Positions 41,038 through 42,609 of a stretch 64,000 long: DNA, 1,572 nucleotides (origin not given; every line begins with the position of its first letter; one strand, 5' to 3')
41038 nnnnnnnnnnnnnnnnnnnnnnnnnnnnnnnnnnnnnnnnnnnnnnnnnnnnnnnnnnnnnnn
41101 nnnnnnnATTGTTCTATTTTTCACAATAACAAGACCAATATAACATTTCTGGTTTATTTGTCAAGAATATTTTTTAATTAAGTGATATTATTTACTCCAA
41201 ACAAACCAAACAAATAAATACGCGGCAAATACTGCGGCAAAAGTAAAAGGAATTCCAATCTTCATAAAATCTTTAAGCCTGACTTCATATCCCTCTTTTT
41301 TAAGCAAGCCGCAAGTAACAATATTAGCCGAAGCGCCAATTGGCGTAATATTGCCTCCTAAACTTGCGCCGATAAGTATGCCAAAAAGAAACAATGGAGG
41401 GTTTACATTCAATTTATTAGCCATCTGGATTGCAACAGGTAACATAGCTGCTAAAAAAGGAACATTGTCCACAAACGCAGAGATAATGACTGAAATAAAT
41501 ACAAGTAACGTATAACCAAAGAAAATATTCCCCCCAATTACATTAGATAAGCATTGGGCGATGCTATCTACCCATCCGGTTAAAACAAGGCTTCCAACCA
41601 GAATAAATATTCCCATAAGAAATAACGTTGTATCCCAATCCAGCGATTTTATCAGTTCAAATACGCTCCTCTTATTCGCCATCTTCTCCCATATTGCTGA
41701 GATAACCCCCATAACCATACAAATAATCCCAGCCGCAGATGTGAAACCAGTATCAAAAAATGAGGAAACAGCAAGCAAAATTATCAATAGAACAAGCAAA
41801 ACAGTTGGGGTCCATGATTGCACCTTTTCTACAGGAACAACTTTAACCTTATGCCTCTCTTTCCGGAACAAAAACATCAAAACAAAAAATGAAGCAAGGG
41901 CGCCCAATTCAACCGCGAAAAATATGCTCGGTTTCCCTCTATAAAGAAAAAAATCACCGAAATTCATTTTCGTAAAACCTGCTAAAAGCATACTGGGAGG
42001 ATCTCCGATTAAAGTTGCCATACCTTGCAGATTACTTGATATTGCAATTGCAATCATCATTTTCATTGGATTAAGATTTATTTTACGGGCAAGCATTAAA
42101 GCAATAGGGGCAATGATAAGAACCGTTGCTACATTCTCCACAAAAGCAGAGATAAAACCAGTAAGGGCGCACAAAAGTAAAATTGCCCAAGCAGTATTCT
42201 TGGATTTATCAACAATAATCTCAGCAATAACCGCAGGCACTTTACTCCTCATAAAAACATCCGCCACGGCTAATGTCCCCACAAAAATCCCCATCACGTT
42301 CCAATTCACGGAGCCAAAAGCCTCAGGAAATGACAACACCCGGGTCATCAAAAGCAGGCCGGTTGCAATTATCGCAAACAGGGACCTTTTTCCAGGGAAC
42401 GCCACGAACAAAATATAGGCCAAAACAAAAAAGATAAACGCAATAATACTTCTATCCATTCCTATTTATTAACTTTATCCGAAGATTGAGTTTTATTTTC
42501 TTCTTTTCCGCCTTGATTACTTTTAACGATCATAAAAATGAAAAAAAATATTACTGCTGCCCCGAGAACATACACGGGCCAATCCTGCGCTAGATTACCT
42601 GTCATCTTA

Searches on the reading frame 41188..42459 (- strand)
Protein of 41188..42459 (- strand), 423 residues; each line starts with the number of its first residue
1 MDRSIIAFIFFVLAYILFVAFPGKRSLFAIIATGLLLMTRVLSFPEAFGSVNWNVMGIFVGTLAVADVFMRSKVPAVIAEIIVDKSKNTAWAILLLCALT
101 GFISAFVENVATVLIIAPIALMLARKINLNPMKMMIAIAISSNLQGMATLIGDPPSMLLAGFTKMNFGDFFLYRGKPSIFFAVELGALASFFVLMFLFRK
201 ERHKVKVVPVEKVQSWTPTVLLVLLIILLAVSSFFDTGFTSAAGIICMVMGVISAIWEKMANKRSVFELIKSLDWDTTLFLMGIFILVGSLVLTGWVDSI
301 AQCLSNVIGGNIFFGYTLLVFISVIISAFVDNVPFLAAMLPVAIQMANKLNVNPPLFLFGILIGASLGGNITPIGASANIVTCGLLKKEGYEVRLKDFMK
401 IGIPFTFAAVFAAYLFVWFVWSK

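Call 5: search_protein_families(library=pfam, proteins=[window:41188-42459:-])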
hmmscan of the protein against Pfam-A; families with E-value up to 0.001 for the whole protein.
window:41188-42459:- (423 aa): 4 families
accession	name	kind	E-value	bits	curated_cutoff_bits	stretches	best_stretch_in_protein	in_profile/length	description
PF03600.22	CitMHS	-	7.8e-59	199.9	31.9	2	15-350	1-321/336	Citrate transporter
PF00939.25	Na_sulph_symp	-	3.5e-17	63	27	2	24-171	292-444/472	Sodium:sulfate symporter transmembrane region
PF06808.19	DctM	-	3.7e-12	46.2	23.8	2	200-421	198-412/413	Tripartite ATP-independent periplasmic transporter, DctM component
PF02040.21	ArsB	-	1.2e-09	38.5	22.2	1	8-414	3-416/423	Arsenical pump membrane protein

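Call 11: search_protein_families(library=ncbifam, proteins=[window:41188-42459:-], max_evalue=10)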
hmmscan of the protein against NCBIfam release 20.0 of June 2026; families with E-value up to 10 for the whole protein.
window:41188-42459:- (423 aa): 7 families
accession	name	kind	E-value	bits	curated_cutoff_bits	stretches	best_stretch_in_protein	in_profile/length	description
TIGR00785.1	dass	subfamily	1.9e-28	99.4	198.6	2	134-418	155-443/444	DASS family sodium-coupled anion symporter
NF040989.1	MamN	equivalog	2.3e-21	76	500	2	6-346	5-350/437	magnetosome biogenesis transporter MamN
NF011980.0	PRK15445.1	subfamily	1.5e-17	63.7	457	1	5-415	3-420/430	arsenical efflux pump membrane protein ArsB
NF033877.0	arsB_Sta_pI258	exception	1.2e-16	61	760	1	5-417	3-422/429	arsenite efflux transporter membrane subunit ArsB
TIGR00935.1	2a45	subfamily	1.8e-14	53.8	415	1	6-416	2-419/426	arsenite/antimonite efflux transporter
TIGR00786.1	dctM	subfamily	2.6e-07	29.8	268.45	2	55-143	262-350/405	TRAP transporter large permease subunit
NF038006.1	NhaD_1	equivalog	7.8e-06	25.1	80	1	265-384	277-383/405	sodium:proton antiporter NhaD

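Call 12: list_cluster_members(proteins=[window:43023-43118:-, window:43023-43145:-, window:42878-43045:-, window:42878-43009:-, window:42878-42985:-, window:42759-42866:-, window:42635-42727:-, window:42465-42605:-, window:41188-42459:-])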
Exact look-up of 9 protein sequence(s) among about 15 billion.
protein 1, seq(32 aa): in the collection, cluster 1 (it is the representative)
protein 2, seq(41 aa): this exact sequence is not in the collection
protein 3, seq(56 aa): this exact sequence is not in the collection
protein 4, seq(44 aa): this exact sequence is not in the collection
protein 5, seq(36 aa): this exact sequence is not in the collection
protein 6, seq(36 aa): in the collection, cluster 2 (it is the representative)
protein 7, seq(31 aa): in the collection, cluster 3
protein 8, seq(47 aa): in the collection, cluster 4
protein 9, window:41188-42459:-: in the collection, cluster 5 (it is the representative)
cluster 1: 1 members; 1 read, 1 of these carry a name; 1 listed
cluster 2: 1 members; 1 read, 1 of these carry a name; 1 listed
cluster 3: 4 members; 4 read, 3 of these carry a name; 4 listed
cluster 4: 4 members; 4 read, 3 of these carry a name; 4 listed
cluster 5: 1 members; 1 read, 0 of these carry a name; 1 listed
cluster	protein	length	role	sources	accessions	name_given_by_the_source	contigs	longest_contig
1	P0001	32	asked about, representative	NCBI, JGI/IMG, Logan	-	hypothetical protein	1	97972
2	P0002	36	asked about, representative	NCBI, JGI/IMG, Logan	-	preprotein translocase subunit YajC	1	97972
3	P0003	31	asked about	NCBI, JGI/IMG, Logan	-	hypothetical protein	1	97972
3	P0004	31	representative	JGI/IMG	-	hypothetical protein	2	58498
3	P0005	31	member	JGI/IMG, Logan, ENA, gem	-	hypothetical protein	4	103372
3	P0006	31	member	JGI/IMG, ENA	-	-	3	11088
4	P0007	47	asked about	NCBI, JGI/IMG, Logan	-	hypothetical protein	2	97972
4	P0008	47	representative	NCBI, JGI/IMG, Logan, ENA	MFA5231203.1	MAG: hypothetical protein WC416_02205 [Candidatus Omnitrophota bacterium] | hypothetical protein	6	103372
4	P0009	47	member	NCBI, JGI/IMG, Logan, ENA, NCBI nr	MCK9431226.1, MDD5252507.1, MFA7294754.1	MAG: hypothetical protein M0R17_14755 [Candidatus Omnitrophica bacterium] | hypothetical protein | hypothetical protein [Candidatus Omnitrophota bacterium]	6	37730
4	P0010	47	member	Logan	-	-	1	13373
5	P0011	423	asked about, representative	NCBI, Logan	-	-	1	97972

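Call 16: find_related_loci(query=window:41188-42459:-, collection=genome_contigs, flank=4000)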
Query window:41188-42459:- (423 aa) in genome_contigs; peptide patterns used: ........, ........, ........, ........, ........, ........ (x = any residue, [..] = any of these).
387 stretches matched a pattern; 343 encode a relative of the query (tblastn E <= 1e-3); the best 80 are kept; 80 distinct loci.
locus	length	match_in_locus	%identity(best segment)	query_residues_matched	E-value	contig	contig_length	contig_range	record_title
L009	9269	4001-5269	93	1-423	0e+0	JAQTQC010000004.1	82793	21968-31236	MAG: Candidatus Omnitrophota bacterium isolate STB_130 NODE_607_length_82793_cov_13.986016_Sandtown_B, whole genome shot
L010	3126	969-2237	93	1-423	0e+0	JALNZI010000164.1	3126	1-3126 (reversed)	MAG: Candidatus Omnitrophota bacterium isolate SO_2017_LW1 bin 10 NODE_40642_length_3126_cov_1.233745_LW64-88_2017, whol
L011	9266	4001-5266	88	1-422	0e+0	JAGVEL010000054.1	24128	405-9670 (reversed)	MAG: Candidatus Omnitrophota bacterium isolate DeMMO2_11 c_000000113631, whole genome shotgun sequence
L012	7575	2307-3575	84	1-423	0e+0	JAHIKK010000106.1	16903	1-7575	MAG: Candidatus Omnitrophota bacterium isolate KR13_N1.mb.50 KR13_N1.mb.50_k141_231137, whole genome shotgun sequence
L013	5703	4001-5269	84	1-423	0e+0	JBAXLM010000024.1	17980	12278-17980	MAG: Candidatus Omnitrophota bacterium isolate ELA427 MAG427_24, whole genome shotgun sequence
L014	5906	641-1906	86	1-422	0e+0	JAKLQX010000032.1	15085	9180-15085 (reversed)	MAG: Candidatus Omnitrophota bacterium isolate bin S2.101 k141_161651, whole genome shotgun sequence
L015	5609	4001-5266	84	1-422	0e+0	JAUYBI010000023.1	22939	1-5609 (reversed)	MAG: Candidatus Omnitrophota bacterium isolate C19_metabat.bin.11_sub C19_k141_13708, whole genome shotgun sequence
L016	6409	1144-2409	84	1-422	0e+0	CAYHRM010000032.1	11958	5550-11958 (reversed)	MAG TPA_asm: uncultured Planctomycetales bacterium isolate ERP119705_co15_217 genome assembly, contig: NODE_6227_length_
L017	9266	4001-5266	85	1-422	0e+0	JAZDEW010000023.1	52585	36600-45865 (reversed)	MAG: Candidatus Omnitrophota bacterium isolate MEGAHIT-group-0.169 k141_18313023, whole genome shotgun sequence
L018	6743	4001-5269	81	1-423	0e+0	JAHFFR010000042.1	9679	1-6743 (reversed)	MAG: Candidatus Omnitrophota bacterium isolate nzgw297 NODE_7822_length_9680_cov_16.019249, whole genome shotgun sequenc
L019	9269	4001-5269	71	1-423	0e+0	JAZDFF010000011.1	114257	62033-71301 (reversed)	MAG: Candidatus Omnitrophota bacterium isolate MEGAHIT-group-0.194 k141_10780244, whole genome shotgun sequence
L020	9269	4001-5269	70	1-423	0e+0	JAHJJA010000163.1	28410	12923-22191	MAG: Candidatus Omnitrophota bacterium isolate Modern_marine_rock_biofilm.mb.15 Modern_marine_rock.mb.15_k141_872024, wh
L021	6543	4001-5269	70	1-423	0e+0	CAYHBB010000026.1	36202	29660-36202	MAG TPA_asm: uncultured Planctomycetales bacterium isolate ERP119294_co2_534 genome assembly, contig: k141_1335006, whol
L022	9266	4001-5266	71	1-423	0e+0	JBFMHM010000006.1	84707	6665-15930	MAG: Candidatus Omnitrophota bacterium isolate MAG323 MAG323_6, whole genome shotgun sequence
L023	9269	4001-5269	71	1-423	0e+0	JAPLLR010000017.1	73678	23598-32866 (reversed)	MAG: Candidatus Omnitrophota bacterium isolate LacPavin_0920_SED3_MAG_45_14 LacPavin_0920_SED3_scaffold_1981364, whole g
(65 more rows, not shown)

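Call 27: search_protein_families(library=pfam, proteins=[L013:2992-3282:+, L017:3212-3820:+, L012:38-1045:+, L016:34-516:+], max_evalue=0.01)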
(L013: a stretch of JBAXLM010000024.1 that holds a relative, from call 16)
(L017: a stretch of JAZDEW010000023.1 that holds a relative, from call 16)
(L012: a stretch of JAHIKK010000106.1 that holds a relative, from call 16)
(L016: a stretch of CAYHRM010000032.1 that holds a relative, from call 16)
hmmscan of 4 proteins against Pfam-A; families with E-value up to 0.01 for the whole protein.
L013:2992-3282:+ (96 aa): 1 family
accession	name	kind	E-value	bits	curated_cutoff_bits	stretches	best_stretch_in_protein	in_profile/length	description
PF00543.27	P-II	-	6.5e-11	42.9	25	1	1-96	1-96/102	Nitrogen regulatory protein P-II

L017:3212-3820:+ (202 aa): 1 family
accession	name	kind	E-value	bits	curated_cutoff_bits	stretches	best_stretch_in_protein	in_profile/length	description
PF02508.19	Rnf-Nqr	-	4.5e-56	190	23.8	1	7-200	2-173/174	Rnf-Nqr subunit, membrane protein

L012:38-1045:+ (335 aa): 2 families
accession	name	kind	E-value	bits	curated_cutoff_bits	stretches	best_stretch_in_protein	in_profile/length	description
PF13347.12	MFS_2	-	1.4e-27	96.8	27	1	31-297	176-426/427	MFS/sugar transport protein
PF07690.21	MFS_1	-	9.4e-14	51.5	33.4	2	27-214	151-324/347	Major Facilitator Superfamily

L016:34-516:+ (160 aa): 1 family
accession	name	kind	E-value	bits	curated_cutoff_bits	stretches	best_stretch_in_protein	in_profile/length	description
PF02508.19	Rnf-Nqr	-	6.3e-40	137.5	23.8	1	1-158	38-173/174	Rnf-Nqr subunit, membrane protein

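Call 63: search_solved_structures(query=window:41188-42459:-, max_evalue=0.001)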
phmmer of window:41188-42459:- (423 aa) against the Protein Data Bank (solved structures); distinct sequences matched with E-value up to 0.001: 6.
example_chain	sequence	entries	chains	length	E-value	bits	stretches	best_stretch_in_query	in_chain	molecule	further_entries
5ul7_A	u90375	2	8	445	9.6e-13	51.4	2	28-194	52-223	Transporter, NadC family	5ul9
4f35_D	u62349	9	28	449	1.4e-12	50.8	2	28-194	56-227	Transporter, NadC family | DASS family sodium-coupled anion symporter | VcINDY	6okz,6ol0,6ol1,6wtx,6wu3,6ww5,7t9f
9n5n_A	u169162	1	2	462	1.6e-12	50.6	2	27-194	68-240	Transporter, NadC family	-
5uld_A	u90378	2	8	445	2.3e-12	50.1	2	12-159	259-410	Transporter, NadC family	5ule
10tp_A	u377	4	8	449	3.7e-07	33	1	37-409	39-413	Arsenical pump membrane protein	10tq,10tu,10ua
8uvc_A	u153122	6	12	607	0.00025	23.6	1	41-157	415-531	Na(+)/dicarboxylate cotransporter 3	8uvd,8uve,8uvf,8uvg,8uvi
